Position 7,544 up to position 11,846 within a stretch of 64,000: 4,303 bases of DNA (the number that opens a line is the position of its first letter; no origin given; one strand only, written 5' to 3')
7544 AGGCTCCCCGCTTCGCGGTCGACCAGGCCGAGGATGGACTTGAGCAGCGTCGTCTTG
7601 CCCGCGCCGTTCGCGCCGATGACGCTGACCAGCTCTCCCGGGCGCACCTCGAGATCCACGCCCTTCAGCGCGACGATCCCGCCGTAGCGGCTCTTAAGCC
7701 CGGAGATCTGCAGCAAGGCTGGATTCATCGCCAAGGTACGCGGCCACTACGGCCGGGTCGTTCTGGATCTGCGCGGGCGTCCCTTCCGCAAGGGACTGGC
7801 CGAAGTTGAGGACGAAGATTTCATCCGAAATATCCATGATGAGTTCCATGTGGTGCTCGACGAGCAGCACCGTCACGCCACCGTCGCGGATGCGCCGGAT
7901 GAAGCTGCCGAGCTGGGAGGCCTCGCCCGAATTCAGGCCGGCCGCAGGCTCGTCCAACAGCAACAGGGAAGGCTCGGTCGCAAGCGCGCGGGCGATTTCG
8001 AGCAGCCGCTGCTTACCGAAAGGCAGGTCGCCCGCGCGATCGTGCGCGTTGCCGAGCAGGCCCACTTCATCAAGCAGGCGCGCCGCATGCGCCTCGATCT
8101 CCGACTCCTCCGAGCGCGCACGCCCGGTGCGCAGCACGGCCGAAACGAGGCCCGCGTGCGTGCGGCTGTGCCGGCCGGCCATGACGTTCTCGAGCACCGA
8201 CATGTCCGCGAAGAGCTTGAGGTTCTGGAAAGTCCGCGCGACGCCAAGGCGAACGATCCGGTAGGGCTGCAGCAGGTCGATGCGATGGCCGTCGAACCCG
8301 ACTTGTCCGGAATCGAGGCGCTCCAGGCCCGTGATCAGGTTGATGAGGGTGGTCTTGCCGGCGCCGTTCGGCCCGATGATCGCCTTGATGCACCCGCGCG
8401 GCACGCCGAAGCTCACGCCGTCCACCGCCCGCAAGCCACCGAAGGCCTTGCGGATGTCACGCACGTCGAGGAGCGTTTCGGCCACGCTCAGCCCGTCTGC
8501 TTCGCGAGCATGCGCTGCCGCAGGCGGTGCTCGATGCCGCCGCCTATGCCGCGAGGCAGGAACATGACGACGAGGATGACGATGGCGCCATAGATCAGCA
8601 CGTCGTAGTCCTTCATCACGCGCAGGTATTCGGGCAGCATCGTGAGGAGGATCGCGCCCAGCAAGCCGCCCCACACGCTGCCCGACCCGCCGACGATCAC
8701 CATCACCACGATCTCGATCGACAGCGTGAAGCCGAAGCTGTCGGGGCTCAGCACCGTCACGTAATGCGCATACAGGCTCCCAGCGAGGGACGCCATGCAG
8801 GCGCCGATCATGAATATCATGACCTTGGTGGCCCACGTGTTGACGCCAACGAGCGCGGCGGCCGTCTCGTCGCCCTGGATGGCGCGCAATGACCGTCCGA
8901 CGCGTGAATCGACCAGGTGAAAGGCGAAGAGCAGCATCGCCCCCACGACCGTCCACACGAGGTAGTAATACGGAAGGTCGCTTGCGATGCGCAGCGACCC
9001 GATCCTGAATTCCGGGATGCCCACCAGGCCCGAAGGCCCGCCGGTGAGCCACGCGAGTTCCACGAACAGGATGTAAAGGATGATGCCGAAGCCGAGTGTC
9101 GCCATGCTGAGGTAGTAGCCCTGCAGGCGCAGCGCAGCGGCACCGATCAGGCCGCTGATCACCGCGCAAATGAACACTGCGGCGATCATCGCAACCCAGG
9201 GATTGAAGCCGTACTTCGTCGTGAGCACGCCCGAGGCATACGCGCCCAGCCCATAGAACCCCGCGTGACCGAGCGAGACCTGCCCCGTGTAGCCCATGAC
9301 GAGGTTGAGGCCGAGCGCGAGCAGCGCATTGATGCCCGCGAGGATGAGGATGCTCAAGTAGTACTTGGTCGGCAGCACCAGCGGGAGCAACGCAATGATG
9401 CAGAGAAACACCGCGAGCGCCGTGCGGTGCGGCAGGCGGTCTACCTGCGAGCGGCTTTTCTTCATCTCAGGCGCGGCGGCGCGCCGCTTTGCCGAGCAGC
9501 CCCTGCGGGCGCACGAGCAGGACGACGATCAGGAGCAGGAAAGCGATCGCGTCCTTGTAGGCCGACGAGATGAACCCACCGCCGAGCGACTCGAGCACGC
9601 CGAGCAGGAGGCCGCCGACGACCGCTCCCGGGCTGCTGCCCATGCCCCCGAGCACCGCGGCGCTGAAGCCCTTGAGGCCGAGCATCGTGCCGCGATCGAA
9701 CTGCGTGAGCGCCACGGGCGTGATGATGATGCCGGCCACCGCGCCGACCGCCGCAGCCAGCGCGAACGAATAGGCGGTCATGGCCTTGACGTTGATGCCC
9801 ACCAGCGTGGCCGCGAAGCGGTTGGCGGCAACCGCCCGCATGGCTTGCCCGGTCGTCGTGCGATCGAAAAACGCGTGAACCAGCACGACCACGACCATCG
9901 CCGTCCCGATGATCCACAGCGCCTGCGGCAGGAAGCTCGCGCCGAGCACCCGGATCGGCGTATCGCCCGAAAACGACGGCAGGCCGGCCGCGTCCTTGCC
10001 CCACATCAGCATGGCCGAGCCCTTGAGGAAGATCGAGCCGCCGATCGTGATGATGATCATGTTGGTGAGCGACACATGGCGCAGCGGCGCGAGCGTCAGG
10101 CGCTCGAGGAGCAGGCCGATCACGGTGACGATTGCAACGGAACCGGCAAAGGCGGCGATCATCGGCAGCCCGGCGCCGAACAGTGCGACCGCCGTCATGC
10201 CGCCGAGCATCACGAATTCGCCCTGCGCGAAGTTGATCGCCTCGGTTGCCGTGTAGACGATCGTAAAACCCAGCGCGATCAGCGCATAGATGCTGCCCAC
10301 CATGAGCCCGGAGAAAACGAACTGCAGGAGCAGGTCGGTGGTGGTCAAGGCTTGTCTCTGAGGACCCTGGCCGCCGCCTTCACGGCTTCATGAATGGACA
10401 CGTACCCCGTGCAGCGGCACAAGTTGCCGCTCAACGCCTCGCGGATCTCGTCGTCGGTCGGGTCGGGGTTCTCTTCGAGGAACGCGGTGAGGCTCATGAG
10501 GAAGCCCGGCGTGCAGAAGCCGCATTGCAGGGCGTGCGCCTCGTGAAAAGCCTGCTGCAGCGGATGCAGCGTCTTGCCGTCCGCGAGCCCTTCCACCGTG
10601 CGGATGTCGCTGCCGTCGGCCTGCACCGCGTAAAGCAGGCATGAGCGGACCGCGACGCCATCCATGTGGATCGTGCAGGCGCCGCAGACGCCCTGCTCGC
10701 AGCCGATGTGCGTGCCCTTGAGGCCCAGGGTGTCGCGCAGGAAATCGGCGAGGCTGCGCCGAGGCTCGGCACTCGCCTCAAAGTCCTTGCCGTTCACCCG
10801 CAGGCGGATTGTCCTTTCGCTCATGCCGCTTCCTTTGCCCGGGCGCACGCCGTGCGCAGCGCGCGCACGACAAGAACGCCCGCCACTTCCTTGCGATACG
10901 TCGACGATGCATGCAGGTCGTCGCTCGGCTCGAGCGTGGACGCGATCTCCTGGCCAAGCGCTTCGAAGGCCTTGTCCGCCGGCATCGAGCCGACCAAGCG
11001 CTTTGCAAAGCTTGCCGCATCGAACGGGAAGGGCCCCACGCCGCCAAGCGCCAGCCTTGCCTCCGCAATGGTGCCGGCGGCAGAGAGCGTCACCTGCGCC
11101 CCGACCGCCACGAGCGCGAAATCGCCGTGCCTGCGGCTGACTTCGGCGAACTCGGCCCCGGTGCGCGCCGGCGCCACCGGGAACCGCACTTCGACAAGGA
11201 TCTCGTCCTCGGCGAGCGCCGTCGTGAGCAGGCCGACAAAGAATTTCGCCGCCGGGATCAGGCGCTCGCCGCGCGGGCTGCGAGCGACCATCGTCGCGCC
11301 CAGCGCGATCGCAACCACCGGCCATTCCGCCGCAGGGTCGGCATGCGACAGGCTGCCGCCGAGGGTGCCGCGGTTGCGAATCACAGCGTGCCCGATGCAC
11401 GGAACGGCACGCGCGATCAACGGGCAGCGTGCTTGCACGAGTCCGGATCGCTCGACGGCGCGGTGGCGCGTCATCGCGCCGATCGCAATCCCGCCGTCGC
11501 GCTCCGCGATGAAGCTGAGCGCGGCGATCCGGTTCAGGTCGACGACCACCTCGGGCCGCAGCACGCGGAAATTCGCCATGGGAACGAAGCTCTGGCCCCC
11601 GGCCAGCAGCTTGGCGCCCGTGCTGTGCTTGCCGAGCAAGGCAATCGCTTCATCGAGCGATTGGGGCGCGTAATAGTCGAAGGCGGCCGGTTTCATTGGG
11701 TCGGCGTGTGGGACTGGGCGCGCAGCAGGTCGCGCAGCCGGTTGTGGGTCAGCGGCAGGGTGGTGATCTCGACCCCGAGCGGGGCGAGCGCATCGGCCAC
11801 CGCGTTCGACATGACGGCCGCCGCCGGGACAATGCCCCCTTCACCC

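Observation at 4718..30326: Split, composite pyridine-ring catabolic super-cluster: a nicotinate lower pathway fed by two Mo hydroxylases, a Rieske oxygenase and an MmgE/PrpD protein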

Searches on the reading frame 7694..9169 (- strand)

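Call 3: search_protein_families(library=pfam, proteins=[window:7694-9169:-])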
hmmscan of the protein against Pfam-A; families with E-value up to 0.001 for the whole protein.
window:7694-9169:- (491 aa): 3 families
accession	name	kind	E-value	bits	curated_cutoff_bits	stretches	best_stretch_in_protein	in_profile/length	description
PF00005.33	ABC_tran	-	1.4e-28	100.6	25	1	250-409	2-136/137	ABC transporter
PF12399.14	BCA_ABC_TP_C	-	1e-11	44.6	25.5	1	460-482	3-25/27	Branched-chain amino acid ATP-binding cassette transporter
PF13304.12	AAA_21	-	1.6e-07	32.1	27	0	263-306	3-58/304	AAA domain, putative AbiEii toxin, Type IV TA system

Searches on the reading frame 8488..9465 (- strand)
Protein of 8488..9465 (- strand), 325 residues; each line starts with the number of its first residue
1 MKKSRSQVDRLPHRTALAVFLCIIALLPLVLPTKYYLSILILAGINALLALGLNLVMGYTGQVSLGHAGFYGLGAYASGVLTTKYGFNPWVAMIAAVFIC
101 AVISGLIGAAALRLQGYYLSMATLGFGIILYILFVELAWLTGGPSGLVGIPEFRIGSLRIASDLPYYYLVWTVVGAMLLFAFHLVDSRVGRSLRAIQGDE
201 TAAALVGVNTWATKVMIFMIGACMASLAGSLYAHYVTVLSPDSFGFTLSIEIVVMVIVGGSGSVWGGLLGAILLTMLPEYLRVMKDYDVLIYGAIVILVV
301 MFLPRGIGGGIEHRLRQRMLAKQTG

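Call 3: search_protein_families(library=pfam, proteins=[window:8488-9465:-])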
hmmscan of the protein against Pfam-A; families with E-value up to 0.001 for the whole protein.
window:8488-9465:- (325 aa): 1 family
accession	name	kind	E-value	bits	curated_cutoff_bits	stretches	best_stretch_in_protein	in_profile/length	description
PF02653.21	BPD_transp_2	-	7.4e-44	150.3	26.8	1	36-300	2-269/269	Branched-chain amino acid transport system / permease component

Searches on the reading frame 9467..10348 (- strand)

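Call 3: search_protein_families(library=pfam, proteins=[window:9467-10348:-])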
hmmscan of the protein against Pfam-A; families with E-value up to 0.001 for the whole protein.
window:9467-10348:- (293 aa): 1 family
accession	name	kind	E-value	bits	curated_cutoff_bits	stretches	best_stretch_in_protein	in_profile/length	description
PF02653.21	BPD_transp_2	-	1.6e-34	119.7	26.8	1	11-277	2-269/269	Branched-chain amino acid transport system / permease component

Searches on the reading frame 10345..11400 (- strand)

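Call 3: search_protein_families(library=pfam, proteins=[window:10345-11400:-])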
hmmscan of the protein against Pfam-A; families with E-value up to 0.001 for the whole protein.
window:10345-11400:- (351 aa): 3 families
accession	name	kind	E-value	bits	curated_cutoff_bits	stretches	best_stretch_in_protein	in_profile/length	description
PF01799.25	Fer2_2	-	5.9e-35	119.7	30.3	1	268-341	1-75/75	[2Fe-2S] binding domain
PF00111.32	Fer2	-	2.8e-07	30.8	21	1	201-254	2-55/77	2Fe-2S iron-sulfur cluster binding domain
PF13085.11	Fer2_3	-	8e-05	23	27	1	233-276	51-84/107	2Fe-2S iron-sulfur cluster binding domain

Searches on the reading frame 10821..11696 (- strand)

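Call 3: search_protein_families(library=pfam, proteins=[window:10821-11696:-])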
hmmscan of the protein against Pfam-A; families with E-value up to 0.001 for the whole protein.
window:10821-11696:- (291 aa): 2 families
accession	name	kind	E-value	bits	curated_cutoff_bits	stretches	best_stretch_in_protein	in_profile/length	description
PF00941.27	FAD_binding_5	-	9.7e-48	162.6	27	1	5-174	2-169/170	FAD binding domain in molybdopterin dehydrogenase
PF03450.22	CO_deh_flav_C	-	1.2e-22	80.4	25.5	1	183-282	3-101/102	CO dehydrogenase flavoprotein C-terminal domain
